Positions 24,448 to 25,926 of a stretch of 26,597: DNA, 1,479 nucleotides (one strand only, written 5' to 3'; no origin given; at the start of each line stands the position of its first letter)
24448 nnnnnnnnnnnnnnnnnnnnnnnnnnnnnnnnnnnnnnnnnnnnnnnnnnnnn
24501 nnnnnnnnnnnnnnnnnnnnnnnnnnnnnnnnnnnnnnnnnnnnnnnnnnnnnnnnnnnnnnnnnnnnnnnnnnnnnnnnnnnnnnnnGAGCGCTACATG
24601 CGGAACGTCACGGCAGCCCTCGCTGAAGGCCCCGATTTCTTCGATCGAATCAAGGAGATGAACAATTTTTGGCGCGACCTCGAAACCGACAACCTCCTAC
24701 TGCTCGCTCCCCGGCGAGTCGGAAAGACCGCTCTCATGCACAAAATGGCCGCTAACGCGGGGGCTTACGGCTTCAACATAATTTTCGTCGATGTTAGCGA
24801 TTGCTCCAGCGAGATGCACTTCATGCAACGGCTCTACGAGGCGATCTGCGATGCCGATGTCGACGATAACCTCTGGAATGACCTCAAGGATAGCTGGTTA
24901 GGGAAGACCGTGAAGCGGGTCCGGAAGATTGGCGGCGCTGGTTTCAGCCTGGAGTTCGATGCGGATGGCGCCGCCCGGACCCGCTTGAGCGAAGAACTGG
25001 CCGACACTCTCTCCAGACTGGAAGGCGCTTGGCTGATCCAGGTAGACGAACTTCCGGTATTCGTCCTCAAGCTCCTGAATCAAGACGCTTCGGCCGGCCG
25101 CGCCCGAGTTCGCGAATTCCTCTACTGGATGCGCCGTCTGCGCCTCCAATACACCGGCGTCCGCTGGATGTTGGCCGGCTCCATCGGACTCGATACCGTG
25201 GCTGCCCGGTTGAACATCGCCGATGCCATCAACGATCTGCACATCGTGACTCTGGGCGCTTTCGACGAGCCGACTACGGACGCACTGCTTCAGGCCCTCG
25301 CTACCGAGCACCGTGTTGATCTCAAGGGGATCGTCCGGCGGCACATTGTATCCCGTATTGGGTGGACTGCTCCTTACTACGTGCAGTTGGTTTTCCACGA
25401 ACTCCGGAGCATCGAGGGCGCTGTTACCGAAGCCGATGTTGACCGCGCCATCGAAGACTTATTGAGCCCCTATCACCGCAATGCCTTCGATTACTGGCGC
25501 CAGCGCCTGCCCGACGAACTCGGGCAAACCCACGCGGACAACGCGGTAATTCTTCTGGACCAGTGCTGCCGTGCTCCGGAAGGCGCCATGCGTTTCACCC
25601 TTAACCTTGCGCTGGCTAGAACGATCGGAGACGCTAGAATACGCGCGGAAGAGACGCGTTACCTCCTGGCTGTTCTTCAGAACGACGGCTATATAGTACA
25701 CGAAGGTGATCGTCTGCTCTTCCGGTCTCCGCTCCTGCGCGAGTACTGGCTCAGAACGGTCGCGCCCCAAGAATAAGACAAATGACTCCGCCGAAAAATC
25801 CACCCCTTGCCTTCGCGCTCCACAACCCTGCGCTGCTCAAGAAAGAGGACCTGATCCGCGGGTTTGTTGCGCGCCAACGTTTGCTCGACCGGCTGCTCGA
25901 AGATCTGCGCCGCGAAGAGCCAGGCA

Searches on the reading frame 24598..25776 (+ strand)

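Call 7: search_protein_families(library=pfam, proteins=[window:24598-25776:+], max_evalue=0.01)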
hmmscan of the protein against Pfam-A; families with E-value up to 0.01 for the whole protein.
window:24598-25776:+ (392 aa): 3 families
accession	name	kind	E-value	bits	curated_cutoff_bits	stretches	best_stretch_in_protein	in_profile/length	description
PF01637.24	ATPase_2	-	9.5e-05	22.7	33.2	1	14-119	1-91/225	ATPase domain predominantly from Archaea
PF14516.12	AAA_35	-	0.0013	18.1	27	1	35-100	36-103/331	AAA-like domain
PF01695.23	IstB_IS21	-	0.0038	17.2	24.1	1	30-73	92-135/238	IstB-like ATP binding protein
